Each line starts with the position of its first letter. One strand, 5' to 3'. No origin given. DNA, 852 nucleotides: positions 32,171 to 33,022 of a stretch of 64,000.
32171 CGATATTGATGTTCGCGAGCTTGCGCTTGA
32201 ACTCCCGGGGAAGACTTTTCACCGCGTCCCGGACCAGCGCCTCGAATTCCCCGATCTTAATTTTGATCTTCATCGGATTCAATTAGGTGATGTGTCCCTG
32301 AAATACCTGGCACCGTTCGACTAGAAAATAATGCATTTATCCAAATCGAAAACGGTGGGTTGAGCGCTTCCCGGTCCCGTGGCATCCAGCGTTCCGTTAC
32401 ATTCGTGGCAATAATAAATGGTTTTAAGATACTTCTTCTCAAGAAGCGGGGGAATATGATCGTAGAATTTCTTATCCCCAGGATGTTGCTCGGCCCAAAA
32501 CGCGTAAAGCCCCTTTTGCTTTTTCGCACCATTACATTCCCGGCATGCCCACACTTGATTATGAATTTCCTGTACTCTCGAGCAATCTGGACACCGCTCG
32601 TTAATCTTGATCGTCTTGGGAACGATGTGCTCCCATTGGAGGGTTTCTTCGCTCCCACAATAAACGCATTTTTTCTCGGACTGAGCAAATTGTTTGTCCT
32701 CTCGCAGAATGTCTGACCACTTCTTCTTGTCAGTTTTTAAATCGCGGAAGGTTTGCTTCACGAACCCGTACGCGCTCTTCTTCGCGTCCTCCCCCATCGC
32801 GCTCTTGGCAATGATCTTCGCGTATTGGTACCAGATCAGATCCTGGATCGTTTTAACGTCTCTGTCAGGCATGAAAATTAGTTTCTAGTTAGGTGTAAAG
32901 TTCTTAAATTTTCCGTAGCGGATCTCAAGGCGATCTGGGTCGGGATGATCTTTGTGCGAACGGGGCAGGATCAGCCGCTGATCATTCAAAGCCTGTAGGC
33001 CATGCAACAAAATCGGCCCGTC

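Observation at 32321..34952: A tightly packed three-gene nuclease operon: PUA-like + PD-(D/E)xK-like, reader + HNH, and small HNH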

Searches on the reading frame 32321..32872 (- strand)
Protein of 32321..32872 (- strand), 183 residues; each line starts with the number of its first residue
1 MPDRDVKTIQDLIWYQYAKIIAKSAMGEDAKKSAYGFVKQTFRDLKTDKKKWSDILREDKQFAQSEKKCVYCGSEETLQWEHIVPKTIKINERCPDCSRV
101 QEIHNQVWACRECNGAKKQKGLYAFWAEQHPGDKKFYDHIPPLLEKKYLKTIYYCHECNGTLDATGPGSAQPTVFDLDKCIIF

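Call 3: search_protein_families(library=pfam, proteins=[window:32321-32872:-], max_evalue=1)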
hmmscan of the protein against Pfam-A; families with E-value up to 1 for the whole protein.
window:32321-32872:- (183 aa): 9 families
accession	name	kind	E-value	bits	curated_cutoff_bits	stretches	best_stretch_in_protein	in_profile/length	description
PF00684.25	DnaJ_CXXCXGXG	-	9.1e-05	23.1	32.7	1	64-117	13-65/65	DnaJ central domain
PF14279.12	HNH_5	-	0.00083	19.7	27.5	1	69-120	1-46/56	HNH endonuclease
PF23451.1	Zn_ribbon_PaaD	-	0.001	19.1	27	1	62-98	10-46/53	PaaD zinc beta ribbon domain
PF04231.19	Endonuclease_1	-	0.0023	18.2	25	1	33-117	23-111/235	Endonuclease I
PF01844.29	HNH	-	0.014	16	21.4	1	69-119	1-46/47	HNH endonuclease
PF14369.11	Zn_ribbon_19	-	0.03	14.9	30.8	1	153-171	3-21/35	zinc-ribbon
PF18387.7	zf_C2H2_ZHX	-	0.054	13.7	27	0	107-136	4-34/53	Zinc-fingers and homeoboxes C2H2 finger domain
PF20120.5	DUF6510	-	0.13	12.6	26.4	1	64-100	24-60/86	Family of unknown function (DUF6510)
PF03660.19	PHF5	-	0.36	11.5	26.7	0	58-76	47-65/104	PHF5-like protein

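Call 4: search_protein_families(library=padloc, proteins=[window:32321-32872:-], max_evalue=1)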
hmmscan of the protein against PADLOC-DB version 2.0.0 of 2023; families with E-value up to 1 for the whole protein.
window:32321-32872:- (183 aa): 15 families
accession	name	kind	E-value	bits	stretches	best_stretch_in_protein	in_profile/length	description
PDLC00340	PtuB1|PtuB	-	6.1e-07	27.3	1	39-120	38-113/268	Unknown function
PDLC04266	PDC-M01B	-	1.7e-05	22.6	1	33-120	69-141/281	-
PDLC04263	PDC-M01B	-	5.1e-05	21.1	1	39-118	77-144/291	-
PDLC00317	PtuB1|PtuB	-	0.00017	19.6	1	39-120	35-106/244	Unknown function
PDLC04248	PDC-M01B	-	0.00025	19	1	56-120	24-81/216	-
PDLC00337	PtuB1|PtuB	-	0.00033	18.6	1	46-120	36-107/216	Unknown function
PDLC04255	PDC-M01B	-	0.00056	17.7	1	59-120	100-154/285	-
PDLC00336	PtuB1|PtuB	-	0.002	15.8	1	61-120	58-114/250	Unknown function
PDLC04259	PDC-M01B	-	0.0054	14.7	1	61-120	89-141/277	-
PDLC04262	PDC-M01B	-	0.007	14.1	1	63-116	76-122/259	-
PDLC01293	Cas10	-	0.007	13.3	1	35-118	311-386/577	CAS-III; effector_LS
PDLC04264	PDC-M01B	-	0.012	13.4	1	63-120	97-147/282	-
PDLC00345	PtuB1|PtuB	-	0.021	12.4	1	59-133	44-118/223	Unknown function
PDLC00315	PtuB1|PtuB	-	0.036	11.8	1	68-121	32-80/227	Unknown function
PDLC00342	PtuB1|PtuB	-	0.049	11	1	47-120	28-99/247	Unknown function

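Call 5: search_protein_families(library=ncbifam, proteins=[window:32321-32872:-], max_evalue=1)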
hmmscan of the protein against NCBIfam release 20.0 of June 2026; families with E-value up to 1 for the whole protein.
window:32321-32872:- (183 aa): 8 families
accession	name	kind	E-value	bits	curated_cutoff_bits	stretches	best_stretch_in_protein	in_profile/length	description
NF040563.1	guided_IscB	equivalog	5.1e-05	22.5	175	1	63-129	189-247/314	RNA-guided endonuclease IscB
NF041911.1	HVO_0649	equivalog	0.01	15.7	70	1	59-102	15-60/65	HVO_0649 family zinc finger protein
NF040849.1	tRNAmod_TiaS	equivalog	0.083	11.4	600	1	76-143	338-402/422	tRNA(Ile2) 2-agmatinylcytidine synthetase TiaS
NF041869.1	paae_haloarch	equivalog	0.16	12.2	100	0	64-82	15-32/56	1,2-phenylacetyl-CoA epoxidase subunit PaaE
NF003058.0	PRK03976.1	equivalog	0.33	11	87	1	81-114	27-61/91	50S ribosomal protein L37ae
TIGR02642.1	phage_xxxx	hypoth_equivalog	0.46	10.1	101.4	1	34-116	125-206/267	TIGR02642 family protein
NF001669.0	PRK00432.1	equivalog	0.83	9.7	54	0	90-113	25-49/58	30S ribosomal protein S27ae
NF033497.1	rubre_like_arch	subfamily_domain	0.83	9.4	32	0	94-116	3-25/34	rubrerythrin-like domain-containing protein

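Call 8: search_solved_structures(query=window:32321-32872:-, max_evalue=10, show_alignments=2)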
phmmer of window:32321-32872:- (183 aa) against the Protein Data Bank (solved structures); distinct sequences matched with E-value up to 10: 0.

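Call 15: find_homologous_proteins(query=window:32321-32872:-)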
Query window:32321-32872:- (183 aa): 766 proteins with E <= 0.001 among 782 candidates; the best 120 are listed.
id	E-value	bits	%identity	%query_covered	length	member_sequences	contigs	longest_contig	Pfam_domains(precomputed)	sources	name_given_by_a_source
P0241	8.1e-116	403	93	100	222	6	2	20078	-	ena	-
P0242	8.3e-100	351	82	99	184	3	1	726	-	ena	-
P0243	2.9e-93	330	75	100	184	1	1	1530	-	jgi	jgi:hypothetical protein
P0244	2.0e-92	327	72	100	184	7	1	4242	-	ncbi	-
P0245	4.9e-89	316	70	100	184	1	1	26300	-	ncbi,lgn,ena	-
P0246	1.5e-81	291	70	97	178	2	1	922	-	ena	-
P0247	8.1e-81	289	70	99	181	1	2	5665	PF23075.2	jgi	jgi:5-methylcytosine-specific restriction endonuclease McrA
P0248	9.9e-81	289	69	97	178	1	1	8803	-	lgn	-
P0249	1.3e-80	288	69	97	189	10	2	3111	PF14279.13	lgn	-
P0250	2.2e-80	288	70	97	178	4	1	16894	-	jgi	jgi:5-methylcytosine-specific restriction endonuclease McrA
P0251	7.8e-80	286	66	99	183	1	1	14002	-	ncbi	-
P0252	1.3e-79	285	70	97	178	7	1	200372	-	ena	-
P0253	3.5e-79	284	68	97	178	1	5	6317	-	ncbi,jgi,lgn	jgi:hypothetical protein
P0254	5.2e-79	283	69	97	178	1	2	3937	-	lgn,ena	-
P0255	5.4e-79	283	68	97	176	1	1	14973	-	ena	-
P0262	4.2e-78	280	69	97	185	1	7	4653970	-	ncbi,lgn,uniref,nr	ncbi:HNH endonuclease [Sediminispirochaeta smaragdinae]|uniref:HNH endonuclease n=1 Tax=Sediminispir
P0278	9.0e-77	276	66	97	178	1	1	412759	-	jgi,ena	-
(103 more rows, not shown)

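Call 18: find_encoding_contigs(protein=P0241, flank=5000, max_places=4)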
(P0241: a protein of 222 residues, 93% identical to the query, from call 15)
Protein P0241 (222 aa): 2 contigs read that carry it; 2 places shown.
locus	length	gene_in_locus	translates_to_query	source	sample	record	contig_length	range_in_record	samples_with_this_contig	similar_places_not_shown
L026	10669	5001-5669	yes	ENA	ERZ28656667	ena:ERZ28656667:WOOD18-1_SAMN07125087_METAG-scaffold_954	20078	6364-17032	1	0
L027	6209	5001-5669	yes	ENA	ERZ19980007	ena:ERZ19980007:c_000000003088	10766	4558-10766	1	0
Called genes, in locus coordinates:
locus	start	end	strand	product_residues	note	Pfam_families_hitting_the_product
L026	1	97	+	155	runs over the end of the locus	-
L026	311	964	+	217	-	PF13581:HATPase_c_2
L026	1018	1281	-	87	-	-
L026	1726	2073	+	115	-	PF12643:MazG-like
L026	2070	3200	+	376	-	-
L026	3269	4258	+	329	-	PF13391:HNH_2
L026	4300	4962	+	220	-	-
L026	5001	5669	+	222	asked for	-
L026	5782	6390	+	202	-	-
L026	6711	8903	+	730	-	PF03924:CHASE, PF08447:PAS_3, PF00512:HisKA, PF02518:HATPase_c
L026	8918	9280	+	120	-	PF00072:Response_reg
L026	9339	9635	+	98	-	PF17013:Acetyltransf_15 (weak), PF14542:Acetyltransf_CG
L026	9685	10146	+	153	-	PF00839:Cys_rich_FGFR (weak)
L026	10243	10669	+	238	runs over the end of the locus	PF11769:DUF3313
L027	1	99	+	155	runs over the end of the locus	-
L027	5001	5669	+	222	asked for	-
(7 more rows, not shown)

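Call 22: search_protein_families(library=pfam, proteins=[L026:1726-2073:+, L026:2070-3200:+, L026:3269-4258:+, L026:4300-4962:+, L026:5782-6390:+], max_evalue=0.1)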
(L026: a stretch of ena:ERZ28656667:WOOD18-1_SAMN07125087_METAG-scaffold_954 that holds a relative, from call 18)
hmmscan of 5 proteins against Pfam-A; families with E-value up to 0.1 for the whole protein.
L026:1726-2073:+ (115 aa): 5 families
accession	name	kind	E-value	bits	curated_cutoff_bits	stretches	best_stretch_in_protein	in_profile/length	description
PF12643.12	MazG-like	-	1e-19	71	27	1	32-115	2-85/85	MazG-like family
PF03819.22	MazG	-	0.0017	19.1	22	1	26-101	3-71/74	MazG nucleotide pyrophosphohydrolase domain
PF01503.22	PRA-PH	-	0.062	14.1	21.3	1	36-89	37-79/86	Phosphoribosyl-ATP pyrophosphohydrolase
PF02515.22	CoA_transf_3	-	0.071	12.6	23.3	1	3-55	280-332/366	CoA-transferase family III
PF23988.1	DUF7309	-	0.075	12.9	27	1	3-41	98-136/170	Domain of unknown function (DUF7309)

L026:2070-3200:+ (376 aa): 1 family
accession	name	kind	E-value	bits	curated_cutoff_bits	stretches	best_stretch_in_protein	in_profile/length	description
PF08814.16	XisH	-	0.082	13.5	25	0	273-311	46-84/134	XisH protein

L026:3269-4258:+ (329 aa): 1 family
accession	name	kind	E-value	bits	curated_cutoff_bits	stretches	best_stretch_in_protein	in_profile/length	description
PF13391.12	HNH_2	-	5.3e-09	36.3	21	1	224-275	1-65/66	HNH endonuclease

L026:4300-4962:+ (220 aa): 0 families

L026:5782-6390:+ (202 aa): 0 families

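Call 56: find_related_loci(query=window:32321-32872:-, collection=metagenome_contigs, flank=7000)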
Query window:32321-32872:- (183 aa) in metagenome_contigs; peptide patterns used: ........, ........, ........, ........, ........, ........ (x = any residue, [..] = any of these).
129 stretches matched a pattern; 13 encode a relative of the query (tblastn E <= 1e-3); 13 distinct loci.
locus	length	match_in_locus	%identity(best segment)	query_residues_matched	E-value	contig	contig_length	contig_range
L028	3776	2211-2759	93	1-183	3e-122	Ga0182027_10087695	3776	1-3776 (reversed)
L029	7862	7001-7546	83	1-181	1e-102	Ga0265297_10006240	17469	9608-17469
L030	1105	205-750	60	1-181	3e-78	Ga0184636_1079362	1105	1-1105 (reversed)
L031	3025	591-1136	57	1-181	1e-71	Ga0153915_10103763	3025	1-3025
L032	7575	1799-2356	60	1-181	8e-71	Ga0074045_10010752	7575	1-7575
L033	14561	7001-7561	58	1-182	9e-73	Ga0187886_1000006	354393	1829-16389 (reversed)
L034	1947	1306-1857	55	5-181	1e-63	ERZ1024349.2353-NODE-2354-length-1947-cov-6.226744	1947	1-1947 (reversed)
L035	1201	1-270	76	93-181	4e-44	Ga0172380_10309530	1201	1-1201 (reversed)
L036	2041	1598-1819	68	1-74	3e-32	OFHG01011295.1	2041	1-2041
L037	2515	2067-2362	68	1-181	5e-23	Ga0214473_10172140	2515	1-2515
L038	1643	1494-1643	74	1-50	4e-22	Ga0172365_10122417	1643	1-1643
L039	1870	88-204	63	1-40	2e-12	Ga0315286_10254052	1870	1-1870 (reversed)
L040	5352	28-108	81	1-27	1e-10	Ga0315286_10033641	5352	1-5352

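Call 61: find_encoding_contigs(protein=P0262, flank=5000, max_places=3)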
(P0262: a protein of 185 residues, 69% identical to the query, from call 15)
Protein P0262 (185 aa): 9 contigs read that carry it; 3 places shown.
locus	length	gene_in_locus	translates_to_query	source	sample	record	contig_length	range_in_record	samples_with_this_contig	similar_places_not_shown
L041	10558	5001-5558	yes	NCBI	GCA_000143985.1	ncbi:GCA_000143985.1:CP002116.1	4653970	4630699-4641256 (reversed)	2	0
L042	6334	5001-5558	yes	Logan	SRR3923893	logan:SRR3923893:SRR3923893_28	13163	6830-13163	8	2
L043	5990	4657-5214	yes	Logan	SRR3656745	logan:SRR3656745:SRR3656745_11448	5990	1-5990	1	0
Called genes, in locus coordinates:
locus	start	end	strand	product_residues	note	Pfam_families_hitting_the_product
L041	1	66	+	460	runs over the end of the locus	PF18073:Zn_ribbon_LapB, PF13481:AAA_25, PF06745:ATPase, PF23442:DUF7125, PF13191:AAA_16 (faint), PF13541:ChlI (weak)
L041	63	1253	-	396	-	PF01963:TraB_PrgY_gumN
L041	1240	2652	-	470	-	-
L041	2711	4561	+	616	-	-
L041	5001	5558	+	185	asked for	-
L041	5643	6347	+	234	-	-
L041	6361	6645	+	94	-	PF01527:HTH_Tnp_1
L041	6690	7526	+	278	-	PF13276:HTH_21, PF00665:rve, PF24764:rva_4 (weak), PF13683:rve_3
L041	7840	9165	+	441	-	-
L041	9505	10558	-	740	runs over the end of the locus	PF04205:FMN_bind, PF00890:FAD_binding_2, PF01134:GIDA (weak), PF01266:DAO (weak), PF03486:HI0933_like, PF07992:Pyr_redox_2 (weak), PF12831:FAD_oxidored, PF00890:FAD_binding_2, +2 more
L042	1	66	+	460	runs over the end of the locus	PF18073:Zn_ribbon_LapB, PF13481:AAA_25, PF06745:ATPase, PF23442:DUF7125, PF13191:AAA_16 (faint), PF13541:ChlI (weak)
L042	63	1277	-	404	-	PF01963:TraB_PrgY_gumN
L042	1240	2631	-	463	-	-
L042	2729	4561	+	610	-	-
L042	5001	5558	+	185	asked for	-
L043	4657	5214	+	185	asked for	-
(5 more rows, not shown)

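Call 62: find_encoding_contigs(protein=P0252, flank=5000, max_places=3)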
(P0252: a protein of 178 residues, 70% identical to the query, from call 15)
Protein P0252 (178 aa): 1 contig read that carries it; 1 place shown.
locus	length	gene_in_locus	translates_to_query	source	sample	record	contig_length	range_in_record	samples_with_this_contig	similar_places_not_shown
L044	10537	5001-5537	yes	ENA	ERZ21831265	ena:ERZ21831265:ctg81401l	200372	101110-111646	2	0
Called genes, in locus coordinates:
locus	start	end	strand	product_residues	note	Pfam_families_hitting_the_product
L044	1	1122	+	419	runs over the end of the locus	PF07804:HipA_C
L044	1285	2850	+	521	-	PF12161:HsdM_N, PF02384:N6_Mtase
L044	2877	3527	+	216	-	PF13271:DUF4062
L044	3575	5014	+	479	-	-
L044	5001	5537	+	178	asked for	-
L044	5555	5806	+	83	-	-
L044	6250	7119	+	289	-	PF01420:Methylase_S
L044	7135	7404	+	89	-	PF14355:Abi_C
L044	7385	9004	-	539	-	PF13007:LZ_Tnp_IS66 (faint), PF13005:zf-IS66, PF03050:DDE_Tnp_IS66, PF13817:DDE_Tnp_IS66_C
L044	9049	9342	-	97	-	PF05717:TnpB_IS66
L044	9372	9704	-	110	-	-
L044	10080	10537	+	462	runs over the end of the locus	PF13250:SNIPE, PF10544:T5orf172, PF13455:MUG113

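Call 63: find_encoding_contigs(protein=P0278, flank=5000, max_places=3)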
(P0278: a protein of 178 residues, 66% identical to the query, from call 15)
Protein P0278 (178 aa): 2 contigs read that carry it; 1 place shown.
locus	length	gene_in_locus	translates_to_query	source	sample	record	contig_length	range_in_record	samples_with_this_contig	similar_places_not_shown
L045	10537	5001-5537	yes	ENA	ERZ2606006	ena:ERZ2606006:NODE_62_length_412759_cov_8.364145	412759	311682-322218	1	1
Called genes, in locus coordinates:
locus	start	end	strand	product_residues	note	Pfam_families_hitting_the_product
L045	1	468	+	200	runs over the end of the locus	-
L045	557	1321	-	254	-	-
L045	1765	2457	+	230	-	PF10016:DUF2259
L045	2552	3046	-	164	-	PF10000:ACT_3, PF13840:ACT_7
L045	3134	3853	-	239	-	PF13263:PHP_C (weak)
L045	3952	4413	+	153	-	PF01243:PNPOx_N, PF16242:Pyrid_ox_like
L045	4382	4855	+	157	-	PF01047:MarR, PF12802:MarR_2, PF13412:HTH_24 (weak)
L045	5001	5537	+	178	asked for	-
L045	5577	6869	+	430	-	PF12832:MFS_1_like (weak), PF13347:MFS_2 (weak), PF07690:MFS_1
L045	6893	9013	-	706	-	PF01590:GAF, PF13185:GAF_2, PF13426:PAS_9, PF13185:GAF_2, PF00512:HisKA, PF02518:HATPase_c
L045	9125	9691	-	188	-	PF03551:PadR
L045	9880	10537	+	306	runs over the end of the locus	-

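Call 93: search_solved_structures(query=A4, max_evalue=10, show_alignments=2)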
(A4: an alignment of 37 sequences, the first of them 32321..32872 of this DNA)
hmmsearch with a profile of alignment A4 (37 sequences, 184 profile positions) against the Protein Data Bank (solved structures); distinct sequences matched with E-value up to 10: 6.
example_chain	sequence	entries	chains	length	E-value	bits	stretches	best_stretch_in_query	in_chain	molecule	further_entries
9lgi_A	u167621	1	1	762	0.35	14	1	48-118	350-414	HNH nuclease domain-containing protein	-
4h9d_A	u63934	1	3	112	0.61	13.1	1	37-118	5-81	HNH endonuclease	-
8v3e_E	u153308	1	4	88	0.96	12.5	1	21-64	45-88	Tad2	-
9eib_A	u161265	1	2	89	0.99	12.5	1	21-64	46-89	Prophage anti-Thoeris 2 (ModTad2)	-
3c1r_A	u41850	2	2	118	1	12.4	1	48-89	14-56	Glutaredoxin-1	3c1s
2jne_A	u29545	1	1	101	4.1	10.4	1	77-116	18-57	Hypothetical protein yfgJ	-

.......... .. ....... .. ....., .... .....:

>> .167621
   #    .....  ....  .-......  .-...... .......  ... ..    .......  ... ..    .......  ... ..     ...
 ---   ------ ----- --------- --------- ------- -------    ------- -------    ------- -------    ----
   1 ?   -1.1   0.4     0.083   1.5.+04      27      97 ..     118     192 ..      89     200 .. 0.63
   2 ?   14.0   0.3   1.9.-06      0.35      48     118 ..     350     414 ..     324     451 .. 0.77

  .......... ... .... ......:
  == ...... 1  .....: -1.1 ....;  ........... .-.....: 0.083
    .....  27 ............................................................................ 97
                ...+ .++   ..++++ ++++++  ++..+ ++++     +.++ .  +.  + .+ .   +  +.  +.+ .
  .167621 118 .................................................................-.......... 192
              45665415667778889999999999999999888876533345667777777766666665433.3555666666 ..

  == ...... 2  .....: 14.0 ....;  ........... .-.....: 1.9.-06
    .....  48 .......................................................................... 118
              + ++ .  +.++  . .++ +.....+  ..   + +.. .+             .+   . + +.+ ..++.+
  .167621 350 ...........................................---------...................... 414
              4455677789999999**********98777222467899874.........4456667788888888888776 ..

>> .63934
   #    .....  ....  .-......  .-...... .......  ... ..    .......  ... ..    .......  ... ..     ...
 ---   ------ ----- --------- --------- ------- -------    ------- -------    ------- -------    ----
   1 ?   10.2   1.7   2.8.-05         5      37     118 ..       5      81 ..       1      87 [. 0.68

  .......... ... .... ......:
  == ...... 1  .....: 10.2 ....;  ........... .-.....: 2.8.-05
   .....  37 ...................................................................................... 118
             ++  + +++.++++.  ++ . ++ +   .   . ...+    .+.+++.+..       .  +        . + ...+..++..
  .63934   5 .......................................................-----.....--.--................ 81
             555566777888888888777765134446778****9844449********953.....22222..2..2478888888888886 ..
